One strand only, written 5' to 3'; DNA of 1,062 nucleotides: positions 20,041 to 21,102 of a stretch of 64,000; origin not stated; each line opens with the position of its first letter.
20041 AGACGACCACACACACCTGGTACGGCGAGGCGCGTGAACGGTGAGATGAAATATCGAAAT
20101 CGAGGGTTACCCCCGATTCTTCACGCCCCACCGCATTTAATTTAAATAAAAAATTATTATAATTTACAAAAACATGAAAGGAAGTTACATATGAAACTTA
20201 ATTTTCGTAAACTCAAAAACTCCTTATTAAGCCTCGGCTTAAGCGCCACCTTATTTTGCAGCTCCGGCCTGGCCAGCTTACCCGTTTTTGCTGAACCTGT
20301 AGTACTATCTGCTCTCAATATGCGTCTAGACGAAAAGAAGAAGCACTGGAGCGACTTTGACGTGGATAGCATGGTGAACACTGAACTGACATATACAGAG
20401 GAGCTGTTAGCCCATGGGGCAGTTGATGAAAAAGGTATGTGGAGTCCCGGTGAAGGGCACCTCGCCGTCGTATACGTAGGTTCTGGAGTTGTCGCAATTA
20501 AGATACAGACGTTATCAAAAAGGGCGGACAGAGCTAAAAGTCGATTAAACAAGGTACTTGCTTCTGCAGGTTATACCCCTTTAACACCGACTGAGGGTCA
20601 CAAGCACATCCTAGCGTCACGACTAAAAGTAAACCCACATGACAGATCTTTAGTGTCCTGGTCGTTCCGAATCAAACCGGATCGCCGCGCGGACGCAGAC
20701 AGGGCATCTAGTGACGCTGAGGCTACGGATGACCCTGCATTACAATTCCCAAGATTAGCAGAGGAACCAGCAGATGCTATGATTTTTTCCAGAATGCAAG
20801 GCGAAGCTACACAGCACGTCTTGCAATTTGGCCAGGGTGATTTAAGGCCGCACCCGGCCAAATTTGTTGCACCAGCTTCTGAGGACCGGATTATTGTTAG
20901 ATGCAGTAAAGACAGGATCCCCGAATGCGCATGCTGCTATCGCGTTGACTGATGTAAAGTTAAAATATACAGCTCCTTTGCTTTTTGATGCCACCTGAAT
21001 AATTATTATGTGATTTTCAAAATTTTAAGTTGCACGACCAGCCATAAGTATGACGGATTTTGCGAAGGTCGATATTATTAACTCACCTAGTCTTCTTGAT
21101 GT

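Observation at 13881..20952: Tandem array of eight chimeric secreted-protein cassettes: conserved AT-rich head and tail, GC-rich hypervariable body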

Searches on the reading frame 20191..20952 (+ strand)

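Call 8: search_protein_families(library=pfam, proteins=[window:20191-20952:+], max_evalue=1)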
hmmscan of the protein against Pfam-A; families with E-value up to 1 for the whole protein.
window:20191-20952:+ (253 aa): 1 family
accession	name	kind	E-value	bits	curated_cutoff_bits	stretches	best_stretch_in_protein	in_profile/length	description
PF10416.15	IBD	-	0.013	15.9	25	1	96-162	60-126/128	Transcription-initiator DNA-binding domain IBD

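Call 84: search_protein_families(library=ncbifam, proteins=[window:20191-20952:+], max_evalue=0.01)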
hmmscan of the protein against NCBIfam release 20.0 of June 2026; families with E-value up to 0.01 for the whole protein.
window:20191-20952:+ (253 aa): 0 families

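Call 94: search_protein_families(library=phrogs, proteins=[window:20191-20952:+], max_evalue=0.01)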
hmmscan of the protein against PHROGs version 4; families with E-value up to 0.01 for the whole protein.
window:20191-20952:+ (253 aa): 0 families

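Call 95: search_protein_families(library=padloc, proteins=[window:20191-20952:+], max_evalue=0.01)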
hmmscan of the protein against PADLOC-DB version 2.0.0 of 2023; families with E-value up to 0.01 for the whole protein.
window:20191-20952:+ (253 aa): 0 families
